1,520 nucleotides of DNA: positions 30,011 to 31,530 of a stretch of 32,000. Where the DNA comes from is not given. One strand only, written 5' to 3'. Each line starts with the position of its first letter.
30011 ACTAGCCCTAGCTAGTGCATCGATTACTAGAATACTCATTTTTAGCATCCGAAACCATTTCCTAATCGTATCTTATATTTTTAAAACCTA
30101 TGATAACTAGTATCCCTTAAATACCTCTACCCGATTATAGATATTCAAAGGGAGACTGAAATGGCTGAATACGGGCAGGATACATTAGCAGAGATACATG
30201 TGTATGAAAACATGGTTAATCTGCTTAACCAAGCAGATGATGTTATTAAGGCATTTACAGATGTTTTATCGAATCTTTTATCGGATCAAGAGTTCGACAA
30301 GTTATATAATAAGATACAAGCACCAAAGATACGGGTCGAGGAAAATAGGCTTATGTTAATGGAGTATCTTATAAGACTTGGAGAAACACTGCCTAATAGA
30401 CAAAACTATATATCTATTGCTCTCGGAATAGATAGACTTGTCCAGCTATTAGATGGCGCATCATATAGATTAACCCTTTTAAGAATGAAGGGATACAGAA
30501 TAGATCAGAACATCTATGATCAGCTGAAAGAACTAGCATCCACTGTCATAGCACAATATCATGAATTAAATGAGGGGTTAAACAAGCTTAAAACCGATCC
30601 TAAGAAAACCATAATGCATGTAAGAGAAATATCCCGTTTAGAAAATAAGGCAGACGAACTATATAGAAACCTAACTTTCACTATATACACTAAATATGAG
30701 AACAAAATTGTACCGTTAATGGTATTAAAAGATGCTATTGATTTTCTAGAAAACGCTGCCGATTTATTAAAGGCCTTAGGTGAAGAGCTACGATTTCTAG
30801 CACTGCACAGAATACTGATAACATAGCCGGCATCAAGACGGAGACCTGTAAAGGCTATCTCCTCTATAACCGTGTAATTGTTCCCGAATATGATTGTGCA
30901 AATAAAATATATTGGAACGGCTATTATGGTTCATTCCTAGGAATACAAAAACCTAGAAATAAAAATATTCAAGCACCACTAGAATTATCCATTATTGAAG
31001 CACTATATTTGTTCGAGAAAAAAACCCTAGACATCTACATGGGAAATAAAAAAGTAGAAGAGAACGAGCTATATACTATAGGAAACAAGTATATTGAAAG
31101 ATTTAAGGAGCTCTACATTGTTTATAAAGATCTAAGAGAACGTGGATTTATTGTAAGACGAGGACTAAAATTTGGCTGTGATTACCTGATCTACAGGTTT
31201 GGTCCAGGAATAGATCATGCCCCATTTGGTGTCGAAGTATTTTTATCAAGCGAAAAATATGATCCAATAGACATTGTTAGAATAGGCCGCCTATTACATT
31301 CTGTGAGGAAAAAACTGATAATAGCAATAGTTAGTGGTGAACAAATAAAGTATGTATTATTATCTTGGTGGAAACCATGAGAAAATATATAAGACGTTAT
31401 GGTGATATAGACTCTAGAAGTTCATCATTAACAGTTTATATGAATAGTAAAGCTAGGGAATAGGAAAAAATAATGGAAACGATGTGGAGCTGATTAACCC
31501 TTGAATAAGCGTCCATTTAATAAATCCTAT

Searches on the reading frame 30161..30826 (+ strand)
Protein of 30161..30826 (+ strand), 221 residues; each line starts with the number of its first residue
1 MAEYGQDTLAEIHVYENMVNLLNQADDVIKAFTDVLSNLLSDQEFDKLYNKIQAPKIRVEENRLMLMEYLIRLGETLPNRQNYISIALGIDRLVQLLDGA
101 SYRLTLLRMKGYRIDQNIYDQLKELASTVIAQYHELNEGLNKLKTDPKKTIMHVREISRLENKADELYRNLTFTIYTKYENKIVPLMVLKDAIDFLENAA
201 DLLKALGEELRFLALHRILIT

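Call 35: search_protein_families(library=pfam, proteins=[window:30161-30826:+], max_evalue=0.001)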
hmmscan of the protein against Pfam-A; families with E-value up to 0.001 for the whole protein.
window:30161-30826:+ (221 aa): 1 family
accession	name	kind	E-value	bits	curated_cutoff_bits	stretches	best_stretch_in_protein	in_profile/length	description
PF01865.21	PhoU_div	-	1.2e-08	35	24.4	1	79-215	76-213/214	Protein of unknown function DUF47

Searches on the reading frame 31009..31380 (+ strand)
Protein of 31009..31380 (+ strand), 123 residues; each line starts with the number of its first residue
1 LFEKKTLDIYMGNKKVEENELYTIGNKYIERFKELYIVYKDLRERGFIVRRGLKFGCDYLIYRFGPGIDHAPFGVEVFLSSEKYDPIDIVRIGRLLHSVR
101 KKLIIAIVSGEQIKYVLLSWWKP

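Call 35: search_protein_families(library=pfam, proteins=[window:31009-31380:+], max_evalue=0.001)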
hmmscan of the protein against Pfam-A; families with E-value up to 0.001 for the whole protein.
window:31009-31380:+ (123 aa): 1 family
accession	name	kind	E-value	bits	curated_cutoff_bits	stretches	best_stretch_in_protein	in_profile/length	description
PF01974.23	tRNA_int_endo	-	1.9e-27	95.6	27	1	32-115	1-85/85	tRNA intron endonuclease, catalytic C-terminal domain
